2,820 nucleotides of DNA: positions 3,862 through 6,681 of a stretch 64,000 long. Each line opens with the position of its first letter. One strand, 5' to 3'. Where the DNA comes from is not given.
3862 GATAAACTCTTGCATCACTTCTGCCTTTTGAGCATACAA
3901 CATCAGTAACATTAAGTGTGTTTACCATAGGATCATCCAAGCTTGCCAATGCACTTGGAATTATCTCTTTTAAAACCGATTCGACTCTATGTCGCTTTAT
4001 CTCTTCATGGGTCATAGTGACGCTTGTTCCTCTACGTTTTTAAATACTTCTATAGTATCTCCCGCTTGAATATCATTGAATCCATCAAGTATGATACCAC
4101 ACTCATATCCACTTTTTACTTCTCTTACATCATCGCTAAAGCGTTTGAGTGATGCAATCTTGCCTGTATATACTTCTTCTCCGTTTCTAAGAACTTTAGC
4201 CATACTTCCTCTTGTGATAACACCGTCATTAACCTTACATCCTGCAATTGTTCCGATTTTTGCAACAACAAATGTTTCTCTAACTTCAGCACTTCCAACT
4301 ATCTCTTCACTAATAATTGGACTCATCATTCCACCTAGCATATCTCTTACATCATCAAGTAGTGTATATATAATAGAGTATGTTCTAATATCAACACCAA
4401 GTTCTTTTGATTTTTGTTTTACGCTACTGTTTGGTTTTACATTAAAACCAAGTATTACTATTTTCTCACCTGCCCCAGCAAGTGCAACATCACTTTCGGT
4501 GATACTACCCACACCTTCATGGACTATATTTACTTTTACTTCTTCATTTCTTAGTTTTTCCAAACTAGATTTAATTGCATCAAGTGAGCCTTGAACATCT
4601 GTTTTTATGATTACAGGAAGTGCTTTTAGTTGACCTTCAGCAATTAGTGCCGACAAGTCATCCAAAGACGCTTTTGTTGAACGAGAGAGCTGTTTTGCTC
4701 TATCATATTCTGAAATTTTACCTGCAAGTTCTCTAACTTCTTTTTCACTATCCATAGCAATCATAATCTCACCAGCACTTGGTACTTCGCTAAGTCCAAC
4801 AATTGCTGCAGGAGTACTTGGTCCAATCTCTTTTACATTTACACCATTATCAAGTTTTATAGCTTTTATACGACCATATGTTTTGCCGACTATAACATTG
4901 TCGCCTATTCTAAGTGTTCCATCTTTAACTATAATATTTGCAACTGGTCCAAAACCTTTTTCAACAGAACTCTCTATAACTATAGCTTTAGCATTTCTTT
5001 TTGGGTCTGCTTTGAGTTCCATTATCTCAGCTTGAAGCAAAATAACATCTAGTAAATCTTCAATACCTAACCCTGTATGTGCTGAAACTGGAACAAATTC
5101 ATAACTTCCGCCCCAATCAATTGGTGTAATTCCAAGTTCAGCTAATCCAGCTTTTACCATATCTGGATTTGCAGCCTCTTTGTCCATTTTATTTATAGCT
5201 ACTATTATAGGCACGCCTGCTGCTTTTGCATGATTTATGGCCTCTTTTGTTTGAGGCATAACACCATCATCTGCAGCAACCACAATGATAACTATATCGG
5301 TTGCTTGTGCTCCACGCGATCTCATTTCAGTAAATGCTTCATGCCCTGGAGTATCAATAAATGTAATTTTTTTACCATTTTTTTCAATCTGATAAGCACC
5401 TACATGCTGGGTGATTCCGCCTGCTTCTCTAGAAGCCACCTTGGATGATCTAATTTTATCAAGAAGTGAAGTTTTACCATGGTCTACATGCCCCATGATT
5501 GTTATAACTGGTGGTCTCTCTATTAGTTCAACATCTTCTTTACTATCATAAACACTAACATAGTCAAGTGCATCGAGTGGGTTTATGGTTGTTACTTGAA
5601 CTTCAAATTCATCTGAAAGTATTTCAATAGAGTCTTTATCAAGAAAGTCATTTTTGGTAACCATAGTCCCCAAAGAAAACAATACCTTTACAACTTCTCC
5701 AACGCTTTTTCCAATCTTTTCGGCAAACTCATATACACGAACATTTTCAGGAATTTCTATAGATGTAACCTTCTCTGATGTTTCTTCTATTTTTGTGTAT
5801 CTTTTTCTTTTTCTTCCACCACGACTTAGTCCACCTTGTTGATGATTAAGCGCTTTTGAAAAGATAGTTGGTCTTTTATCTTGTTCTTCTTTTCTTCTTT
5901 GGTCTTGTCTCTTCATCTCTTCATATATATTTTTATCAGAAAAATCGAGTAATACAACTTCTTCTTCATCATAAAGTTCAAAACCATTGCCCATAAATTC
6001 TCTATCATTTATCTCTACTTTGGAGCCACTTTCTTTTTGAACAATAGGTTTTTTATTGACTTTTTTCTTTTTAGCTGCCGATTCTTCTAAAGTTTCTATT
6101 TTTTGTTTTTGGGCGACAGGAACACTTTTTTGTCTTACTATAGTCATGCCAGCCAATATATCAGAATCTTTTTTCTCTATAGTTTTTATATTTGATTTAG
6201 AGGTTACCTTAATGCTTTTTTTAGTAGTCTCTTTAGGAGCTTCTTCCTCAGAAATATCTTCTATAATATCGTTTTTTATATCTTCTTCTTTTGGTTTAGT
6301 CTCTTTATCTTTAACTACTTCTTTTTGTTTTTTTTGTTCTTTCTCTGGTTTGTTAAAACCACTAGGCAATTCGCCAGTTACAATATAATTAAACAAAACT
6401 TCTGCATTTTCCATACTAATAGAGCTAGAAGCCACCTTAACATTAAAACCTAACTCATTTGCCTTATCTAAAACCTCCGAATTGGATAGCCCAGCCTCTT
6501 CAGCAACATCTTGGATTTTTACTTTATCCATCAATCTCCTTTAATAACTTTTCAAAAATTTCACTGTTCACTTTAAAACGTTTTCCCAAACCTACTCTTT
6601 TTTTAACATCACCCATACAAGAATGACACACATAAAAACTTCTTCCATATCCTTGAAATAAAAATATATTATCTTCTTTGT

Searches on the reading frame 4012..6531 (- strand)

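Call 123: search_protein_families(library=pfam, proteins=[window:4012-6531:-], max_evalue=0.00001)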
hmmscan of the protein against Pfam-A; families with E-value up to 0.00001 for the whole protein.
window:4012-6531:- (839 aa): 8 families
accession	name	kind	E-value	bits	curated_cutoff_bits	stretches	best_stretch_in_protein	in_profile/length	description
PF11987.13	IF-2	-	4e-39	133.6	27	1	613-728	2-116/117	Translation-initiation factor 2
PF00009.33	GTP_EFTU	-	8.4e-39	133.5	26.5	1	342-498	5-183/188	Elongation factor Tu GTP binding domain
PF04760.21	IF2_N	-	6.1e-25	87.2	25.3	2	261-311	1-52/53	Translation initiation factor IF-2, N-terminal region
PF22042.2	EF-G_D2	-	1.7e-20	73.3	27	1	514-590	2-81/84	Elongation factor G domain 2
PF01926.29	MMR_HSR1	-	3.7e-13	50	21.9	1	343-448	2-113/113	50S ribosome-binding GTPase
PF03144.31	GTP_EFTU_D2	-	7.4e-10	39.6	30.3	1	760-827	1-72/73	Elongation factor Tu domain 2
PF00025.27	Arf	-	3.8e-07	30.2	22.3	1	343-497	17-170/174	ADP-ribosylation factor family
PF00071.28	Ras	-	3.2e-06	27.2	21.6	0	344-497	3-156/162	Ras family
